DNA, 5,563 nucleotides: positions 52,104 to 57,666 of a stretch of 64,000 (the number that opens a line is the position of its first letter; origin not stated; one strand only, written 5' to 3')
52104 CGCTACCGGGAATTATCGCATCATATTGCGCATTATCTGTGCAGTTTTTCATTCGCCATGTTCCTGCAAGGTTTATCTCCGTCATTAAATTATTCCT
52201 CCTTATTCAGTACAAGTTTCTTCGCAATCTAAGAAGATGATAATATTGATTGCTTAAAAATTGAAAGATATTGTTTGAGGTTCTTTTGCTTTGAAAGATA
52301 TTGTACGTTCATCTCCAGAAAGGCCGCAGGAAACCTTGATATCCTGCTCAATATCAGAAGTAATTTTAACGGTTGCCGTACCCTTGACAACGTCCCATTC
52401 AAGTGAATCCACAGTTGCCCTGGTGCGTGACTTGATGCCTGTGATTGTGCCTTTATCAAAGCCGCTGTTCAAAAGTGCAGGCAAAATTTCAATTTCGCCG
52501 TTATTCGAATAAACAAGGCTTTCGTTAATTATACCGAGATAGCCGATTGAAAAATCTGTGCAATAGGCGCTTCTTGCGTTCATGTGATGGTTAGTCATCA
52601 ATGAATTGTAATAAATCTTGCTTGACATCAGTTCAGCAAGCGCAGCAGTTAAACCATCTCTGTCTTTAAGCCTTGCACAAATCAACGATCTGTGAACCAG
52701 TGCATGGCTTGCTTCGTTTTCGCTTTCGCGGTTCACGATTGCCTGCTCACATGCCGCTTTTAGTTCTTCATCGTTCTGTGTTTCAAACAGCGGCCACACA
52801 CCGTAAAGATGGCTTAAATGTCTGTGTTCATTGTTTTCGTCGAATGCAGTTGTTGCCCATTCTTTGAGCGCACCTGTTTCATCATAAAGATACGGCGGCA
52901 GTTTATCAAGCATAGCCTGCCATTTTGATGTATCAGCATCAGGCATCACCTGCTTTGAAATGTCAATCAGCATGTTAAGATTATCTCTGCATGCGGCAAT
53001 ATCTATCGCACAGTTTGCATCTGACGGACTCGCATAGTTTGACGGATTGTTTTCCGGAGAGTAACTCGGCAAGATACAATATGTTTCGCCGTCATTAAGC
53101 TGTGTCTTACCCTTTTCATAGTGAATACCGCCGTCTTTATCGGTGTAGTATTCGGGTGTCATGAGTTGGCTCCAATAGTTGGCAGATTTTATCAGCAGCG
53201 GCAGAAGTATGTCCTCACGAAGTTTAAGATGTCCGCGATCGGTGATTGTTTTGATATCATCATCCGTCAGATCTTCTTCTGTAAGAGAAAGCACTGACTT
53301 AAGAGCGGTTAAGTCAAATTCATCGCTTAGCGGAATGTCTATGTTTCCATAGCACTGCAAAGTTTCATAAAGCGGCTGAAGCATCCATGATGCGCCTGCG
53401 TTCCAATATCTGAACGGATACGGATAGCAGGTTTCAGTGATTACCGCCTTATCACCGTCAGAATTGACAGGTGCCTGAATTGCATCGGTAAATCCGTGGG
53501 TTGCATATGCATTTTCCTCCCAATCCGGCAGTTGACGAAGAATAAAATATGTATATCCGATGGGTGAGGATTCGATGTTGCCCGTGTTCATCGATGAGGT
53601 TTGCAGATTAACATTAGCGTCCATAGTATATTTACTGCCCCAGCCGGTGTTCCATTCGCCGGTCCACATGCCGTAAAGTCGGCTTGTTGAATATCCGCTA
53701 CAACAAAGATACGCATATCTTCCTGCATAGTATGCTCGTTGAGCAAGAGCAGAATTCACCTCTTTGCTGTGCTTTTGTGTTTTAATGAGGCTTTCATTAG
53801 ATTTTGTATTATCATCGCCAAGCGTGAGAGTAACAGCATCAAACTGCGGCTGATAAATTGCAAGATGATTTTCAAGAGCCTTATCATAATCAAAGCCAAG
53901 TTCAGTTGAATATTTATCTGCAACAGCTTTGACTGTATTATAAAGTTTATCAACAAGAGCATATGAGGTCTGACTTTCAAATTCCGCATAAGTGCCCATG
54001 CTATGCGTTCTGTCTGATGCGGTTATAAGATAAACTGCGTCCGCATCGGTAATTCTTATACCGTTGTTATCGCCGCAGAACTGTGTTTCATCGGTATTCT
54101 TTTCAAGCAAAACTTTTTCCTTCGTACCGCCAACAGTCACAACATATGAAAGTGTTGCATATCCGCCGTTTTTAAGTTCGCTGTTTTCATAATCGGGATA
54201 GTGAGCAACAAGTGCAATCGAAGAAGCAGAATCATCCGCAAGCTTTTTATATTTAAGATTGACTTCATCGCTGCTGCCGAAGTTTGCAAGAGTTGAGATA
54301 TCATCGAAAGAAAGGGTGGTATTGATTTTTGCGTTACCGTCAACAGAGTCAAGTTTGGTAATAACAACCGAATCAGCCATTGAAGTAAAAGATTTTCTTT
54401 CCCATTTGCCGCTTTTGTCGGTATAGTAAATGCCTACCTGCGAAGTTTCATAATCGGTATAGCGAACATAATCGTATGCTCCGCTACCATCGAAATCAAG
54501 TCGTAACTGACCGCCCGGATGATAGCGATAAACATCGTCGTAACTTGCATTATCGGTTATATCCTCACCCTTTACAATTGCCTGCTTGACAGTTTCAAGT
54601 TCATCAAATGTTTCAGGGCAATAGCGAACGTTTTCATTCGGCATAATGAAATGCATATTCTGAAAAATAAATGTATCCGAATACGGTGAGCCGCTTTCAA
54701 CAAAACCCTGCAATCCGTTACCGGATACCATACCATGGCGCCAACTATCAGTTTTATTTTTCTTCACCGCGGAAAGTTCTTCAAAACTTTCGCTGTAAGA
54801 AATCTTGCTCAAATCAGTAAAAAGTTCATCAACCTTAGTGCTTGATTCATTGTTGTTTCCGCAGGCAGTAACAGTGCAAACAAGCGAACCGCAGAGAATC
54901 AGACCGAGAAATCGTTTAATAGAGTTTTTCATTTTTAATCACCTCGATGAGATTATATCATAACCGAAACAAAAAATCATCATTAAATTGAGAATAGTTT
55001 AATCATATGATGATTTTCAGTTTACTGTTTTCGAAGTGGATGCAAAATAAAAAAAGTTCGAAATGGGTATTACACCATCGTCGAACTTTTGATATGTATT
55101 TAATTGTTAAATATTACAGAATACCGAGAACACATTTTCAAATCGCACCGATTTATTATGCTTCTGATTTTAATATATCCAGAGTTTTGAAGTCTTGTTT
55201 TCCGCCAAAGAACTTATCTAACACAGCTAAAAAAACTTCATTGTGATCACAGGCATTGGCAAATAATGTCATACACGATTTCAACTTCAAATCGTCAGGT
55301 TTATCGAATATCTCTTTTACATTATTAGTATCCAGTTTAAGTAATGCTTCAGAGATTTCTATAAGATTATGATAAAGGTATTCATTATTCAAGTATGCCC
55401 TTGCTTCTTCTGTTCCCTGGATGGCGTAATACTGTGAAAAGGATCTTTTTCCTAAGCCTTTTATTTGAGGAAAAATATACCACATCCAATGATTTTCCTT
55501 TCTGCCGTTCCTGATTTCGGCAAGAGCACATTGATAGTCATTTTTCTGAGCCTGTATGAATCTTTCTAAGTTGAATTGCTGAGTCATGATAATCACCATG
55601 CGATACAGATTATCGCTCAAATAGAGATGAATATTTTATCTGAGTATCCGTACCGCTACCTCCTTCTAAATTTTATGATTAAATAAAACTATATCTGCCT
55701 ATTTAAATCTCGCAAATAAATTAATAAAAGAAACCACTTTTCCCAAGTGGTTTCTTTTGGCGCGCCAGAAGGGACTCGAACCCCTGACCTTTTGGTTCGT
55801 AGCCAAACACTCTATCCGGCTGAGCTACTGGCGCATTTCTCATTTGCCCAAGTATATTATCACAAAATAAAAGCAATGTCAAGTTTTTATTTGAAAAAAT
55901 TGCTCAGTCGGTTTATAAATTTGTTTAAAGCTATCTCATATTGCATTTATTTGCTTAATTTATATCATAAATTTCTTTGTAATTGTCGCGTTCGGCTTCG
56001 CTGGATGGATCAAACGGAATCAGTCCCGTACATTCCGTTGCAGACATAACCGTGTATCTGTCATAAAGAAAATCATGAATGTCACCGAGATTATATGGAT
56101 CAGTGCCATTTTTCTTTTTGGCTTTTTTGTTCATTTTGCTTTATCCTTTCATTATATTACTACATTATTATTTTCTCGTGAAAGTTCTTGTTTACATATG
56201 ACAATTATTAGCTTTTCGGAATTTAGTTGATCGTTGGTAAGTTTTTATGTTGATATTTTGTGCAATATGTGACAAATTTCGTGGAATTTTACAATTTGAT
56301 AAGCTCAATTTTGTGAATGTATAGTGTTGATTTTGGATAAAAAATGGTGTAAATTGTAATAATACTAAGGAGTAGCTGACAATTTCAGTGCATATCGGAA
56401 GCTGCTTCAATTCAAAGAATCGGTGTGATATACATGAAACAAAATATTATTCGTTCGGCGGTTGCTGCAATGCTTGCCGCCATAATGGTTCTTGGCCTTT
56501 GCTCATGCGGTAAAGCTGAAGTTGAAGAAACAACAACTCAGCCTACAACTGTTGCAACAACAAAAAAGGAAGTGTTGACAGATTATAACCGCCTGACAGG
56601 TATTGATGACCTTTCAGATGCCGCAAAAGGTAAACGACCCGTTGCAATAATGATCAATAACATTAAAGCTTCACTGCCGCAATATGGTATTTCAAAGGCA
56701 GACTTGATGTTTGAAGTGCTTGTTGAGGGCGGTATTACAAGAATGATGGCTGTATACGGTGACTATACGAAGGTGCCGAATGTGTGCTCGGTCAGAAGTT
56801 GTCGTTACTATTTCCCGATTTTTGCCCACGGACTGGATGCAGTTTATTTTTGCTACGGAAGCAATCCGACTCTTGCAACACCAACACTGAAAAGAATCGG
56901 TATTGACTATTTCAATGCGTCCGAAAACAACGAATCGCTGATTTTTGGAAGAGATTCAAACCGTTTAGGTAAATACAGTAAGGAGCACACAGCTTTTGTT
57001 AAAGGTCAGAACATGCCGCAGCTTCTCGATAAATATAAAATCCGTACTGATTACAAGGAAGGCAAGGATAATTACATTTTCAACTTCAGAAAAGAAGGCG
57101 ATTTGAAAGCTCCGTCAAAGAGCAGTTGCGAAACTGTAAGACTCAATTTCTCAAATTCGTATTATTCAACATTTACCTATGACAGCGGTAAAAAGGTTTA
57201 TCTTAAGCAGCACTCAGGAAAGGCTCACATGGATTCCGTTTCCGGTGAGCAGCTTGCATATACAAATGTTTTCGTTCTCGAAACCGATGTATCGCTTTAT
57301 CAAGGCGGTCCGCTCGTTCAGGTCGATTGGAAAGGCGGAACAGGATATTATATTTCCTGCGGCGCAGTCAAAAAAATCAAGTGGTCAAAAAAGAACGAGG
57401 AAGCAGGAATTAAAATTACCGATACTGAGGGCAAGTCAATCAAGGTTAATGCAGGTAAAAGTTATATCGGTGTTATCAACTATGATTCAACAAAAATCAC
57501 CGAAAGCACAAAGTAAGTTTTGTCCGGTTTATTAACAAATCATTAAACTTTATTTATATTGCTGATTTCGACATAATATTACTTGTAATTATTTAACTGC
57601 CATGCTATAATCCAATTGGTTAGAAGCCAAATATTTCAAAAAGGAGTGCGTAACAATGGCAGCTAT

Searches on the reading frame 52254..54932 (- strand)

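Call 12: search_protein_families(library=pfam, proteins=[window:52254-54932:-], max_evalue=0.001)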
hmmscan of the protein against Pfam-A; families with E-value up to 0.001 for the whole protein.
window:52254-54932:- (892 aa): 3 families
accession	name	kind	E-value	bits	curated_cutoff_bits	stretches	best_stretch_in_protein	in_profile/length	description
PF22124.2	Glyco_hydro_95_cat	-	1.8e-43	149.4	27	2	615-805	213-407/408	Glycosyl hydrolase family 95 catalytic domain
PF14498.12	Glyco_hyd_65N_2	-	7.2e-12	46.2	27.7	1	62-251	8-186/234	Glycosyl hydrolase family 65, N-terminal domain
PF21307.2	Glyco_hydro_95_C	-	1.2e-05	26.2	27.6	1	809-890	2-84/94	Glycoside hydrolase family 95, C-terminal domain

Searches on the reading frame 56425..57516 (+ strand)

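Call 12: search_protein_families(library=pfam, proteins=[window:56425-57516:+], max_evalue=0.001)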
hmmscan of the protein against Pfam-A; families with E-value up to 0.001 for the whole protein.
window:56425-57516:+ (363 aa): 2 families
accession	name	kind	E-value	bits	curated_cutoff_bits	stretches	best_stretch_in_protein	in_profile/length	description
PF11258.13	DUF3048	-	2.3e-38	132.1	25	1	57-206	1-147/148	Protein of unknown function (DUF3048) N-terminal domain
PF17479.7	DUF3048_C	-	2.1e-25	89.8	25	1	238-348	1-114/114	Protein of unknown function (DUF3048) C-terminal domain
